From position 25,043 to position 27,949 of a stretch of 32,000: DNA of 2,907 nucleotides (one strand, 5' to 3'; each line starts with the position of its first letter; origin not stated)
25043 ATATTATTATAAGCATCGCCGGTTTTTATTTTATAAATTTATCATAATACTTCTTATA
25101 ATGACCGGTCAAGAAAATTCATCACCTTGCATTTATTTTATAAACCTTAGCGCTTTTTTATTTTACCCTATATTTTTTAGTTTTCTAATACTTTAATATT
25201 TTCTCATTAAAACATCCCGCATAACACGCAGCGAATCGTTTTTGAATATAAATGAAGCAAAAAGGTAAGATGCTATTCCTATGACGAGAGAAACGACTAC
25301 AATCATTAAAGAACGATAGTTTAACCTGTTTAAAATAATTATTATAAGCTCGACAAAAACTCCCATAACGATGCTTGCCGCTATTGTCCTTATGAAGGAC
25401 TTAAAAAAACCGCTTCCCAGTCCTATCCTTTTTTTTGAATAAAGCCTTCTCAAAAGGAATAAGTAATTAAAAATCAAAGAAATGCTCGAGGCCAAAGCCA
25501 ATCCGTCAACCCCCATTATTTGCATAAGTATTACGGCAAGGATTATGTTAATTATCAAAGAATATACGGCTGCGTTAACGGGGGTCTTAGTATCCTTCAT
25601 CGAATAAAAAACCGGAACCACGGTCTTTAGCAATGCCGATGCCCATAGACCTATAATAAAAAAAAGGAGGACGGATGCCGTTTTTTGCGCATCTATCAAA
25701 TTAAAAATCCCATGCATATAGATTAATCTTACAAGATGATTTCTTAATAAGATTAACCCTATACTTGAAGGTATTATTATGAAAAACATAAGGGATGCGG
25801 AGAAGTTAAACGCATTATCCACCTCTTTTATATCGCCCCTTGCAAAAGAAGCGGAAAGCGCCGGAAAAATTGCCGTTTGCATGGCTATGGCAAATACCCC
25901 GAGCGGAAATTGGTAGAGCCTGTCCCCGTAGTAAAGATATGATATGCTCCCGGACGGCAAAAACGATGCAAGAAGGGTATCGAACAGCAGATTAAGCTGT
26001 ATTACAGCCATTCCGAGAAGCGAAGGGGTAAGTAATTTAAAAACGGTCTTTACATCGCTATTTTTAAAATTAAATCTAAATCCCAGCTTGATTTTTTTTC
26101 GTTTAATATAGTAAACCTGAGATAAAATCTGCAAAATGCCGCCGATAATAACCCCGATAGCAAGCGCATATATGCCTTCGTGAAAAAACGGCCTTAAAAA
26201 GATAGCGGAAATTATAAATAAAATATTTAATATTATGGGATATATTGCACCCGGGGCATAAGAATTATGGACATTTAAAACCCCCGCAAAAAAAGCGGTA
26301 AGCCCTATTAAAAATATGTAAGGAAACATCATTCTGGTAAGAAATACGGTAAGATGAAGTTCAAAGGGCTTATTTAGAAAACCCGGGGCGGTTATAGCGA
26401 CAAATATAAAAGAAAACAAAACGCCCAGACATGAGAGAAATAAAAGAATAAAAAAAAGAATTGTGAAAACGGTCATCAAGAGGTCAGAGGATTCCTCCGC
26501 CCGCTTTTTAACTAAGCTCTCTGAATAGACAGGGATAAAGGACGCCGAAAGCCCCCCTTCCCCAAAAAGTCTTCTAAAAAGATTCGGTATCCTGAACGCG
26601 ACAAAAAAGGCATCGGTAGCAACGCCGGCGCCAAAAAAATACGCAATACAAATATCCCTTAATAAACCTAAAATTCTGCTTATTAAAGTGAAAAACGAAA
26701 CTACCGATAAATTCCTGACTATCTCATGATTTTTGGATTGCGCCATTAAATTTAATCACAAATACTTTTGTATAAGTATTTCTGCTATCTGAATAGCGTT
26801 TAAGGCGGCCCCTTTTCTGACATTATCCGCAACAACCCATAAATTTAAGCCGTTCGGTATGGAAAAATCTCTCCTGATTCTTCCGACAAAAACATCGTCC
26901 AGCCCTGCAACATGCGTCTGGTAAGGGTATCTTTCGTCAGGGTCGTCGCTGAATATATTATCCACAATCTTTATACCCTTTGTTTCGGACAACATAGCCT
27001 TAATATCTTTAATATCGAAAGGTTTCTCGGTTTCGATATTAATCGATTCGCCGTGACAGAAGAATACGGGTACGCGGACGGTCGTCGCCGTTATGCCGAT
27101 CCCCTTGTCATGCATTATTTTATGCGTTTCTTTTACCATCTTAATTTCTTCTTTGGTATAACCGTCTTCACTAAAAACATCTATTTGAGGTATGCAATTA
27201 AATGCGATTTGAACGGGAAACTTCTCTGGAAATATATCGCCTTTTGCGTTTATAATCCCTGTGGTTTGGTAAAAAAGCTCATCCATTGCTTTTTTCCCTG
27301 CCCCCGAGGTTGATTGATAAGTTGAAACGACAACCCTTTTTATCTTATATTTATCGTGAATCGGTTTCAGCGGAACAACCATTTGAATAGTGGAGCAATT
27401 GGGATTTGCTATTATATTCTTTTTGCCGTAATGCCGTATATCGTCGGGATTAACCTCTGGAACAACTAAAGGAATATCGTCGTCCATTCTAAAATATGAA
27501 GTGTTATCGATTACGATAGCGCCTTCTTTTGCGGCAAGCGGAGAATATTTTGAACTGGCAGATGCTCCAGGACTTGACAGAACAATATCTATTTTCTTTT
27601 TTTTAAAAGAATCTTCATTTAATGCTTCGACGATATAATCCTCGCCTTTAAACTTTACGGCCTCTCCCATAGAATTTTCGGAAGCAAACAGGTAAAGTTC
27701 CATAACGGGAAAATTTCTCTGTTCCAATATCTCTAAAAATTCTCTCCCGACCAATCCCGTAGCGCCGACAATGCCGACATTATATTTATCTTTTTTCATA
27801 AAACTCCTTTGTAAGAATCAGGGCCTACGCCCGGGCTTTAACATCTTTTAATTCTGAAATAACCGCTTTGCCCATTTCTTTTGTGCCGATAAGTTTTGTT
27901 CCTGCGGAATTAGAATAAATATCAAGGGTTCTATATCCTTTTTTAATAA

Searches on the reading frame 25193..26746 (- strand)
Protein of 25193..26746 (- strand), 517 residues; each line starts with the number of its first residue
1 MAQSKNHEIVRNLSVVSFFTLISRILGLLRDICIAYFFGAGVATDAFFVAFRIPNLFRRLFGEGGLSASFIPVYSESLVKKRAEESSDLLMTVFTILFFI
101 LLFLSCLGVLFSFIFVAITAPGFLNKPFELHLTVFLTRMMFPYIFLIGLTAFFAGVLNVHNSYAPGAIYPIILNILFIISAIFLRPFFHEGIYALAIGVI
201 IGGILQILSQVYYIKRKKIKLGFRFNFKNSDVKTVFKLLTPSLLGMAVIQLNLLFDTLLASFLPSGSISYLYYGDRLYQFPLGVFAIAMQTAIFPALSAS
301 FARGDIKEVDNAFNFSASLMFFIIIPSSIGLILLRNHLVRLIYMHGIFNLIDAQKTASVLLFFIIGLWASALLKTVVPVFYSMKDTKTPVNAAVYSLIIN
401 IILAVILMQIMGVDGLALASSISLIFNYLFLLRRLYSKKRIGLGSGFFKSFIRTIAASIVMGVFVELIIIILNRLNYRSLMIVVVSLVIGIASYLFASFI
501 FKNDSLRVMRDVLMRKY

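Call 6: search_protein_families(library=padloc, proteins=[window:25193-26746:-], max_evalue=0.01)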
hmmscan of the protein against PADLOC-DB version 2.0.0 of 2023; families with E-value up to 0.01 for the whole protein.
window:25193-26746:- (517 aa): 0 families

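Call 7: search_protein_families(library=pfam, proteins=[window:25193-26746:-], max_evalue=0.001)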
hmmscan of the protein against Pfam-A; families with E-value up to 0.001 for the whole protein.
window:25193-26746:- (517 aa): 2 families
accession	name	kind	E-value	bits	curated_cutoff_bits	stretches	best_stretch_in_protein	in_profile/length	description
PF03023.19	MurJ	-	3.8e-117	392.1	27.4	1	34-477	1-442/451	Lipid II flippase MurJ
PF01554.23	MatE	-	2.7e-06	27.6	24.9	1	241-406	1-161/161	MatE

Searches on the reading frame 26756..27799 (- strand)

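Call 7: search_protein_families(library=pfam, proteins=[window:26756-27799:-], max_evalue=0.001)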
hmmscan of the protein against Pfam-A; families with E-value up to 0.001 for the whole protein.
window:26756-27799:- (347 aa): 2 families
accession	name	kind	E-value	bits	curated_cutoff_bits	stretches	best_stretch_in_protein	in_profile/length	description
PF02774.23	Semialdhyde_dhC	-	5.6e-53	180.3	26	1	144-329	1-184/184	Semialdehyde dehydrogenase, dimerisation domain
PF01118.30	Semialdhyde_dh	-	1.6e-34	119.3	26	1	7-123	1-120/121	Semialdehyde dehydrogenase, NAD binding domain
